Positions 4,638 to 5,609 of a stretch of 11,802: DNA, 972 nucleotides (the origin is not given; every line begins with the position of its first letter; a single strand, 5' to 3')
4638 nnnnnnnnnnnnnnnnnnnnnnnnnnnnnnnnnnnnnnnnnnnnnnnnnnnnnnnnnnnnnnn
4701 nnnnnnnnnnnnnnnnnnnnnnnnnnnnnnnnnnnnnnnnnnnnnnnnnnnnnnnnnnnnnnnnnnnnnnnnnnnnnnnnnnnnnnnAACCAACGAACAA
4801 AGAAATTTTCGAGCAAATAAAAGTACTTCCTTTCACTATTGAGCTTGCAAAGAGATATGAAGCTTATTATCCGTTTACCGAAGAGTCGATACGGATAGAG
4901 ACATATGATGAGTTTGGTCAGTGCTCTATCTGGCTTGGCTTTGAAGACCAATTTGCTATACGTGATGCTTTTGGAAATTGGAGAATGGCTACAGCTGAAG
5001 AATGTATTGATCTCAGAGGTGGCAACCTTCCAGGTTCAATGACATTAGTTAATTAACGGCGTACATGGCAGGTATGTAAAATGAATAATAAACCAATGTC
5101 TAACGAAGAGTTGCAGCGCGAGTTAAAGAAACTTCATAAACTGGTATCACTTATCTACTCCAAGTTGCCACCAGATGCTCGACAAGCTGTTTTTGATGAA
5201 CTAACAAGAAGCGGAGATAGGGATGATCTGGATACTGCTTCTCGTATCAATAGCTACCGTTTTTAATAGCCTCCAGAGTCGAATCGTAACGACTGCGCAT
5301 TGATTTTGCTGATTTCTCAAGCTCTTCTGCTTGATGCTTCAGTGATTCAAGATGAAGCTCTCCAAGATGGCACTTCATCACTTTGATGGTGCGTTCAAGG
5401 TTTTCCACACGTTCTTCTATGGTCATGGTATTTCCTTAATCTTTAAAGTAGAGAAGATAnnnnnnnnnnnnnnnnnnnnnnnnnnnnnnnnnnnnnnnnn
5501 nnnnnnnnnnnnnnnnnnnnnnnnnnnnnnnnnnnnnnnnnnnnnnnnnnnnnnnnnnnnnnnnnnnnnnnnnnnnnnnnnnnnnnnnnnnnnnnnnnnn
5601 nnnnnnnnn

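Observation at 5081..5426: Convergent small ORFs overlapping by 20 nt at their 3' ends, one missed by the ORF track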

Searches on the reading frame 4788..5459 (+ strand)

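Call 78: search_protein_families(library=pfam, proteins=[L005:3233-3769:+], max_evalue=0.05)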
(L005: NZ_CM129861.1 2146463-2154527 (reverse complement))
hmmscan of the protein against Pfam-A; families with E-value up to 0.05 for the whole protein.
L005:3233-3769:+ (178 aa): 1 family
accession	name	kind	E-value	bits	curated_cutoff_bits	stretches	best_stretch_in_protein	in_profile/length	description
PF00574.28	CLP_protease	-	2.2e-11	44.4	20.2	1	24-165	37-180/182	Clp protease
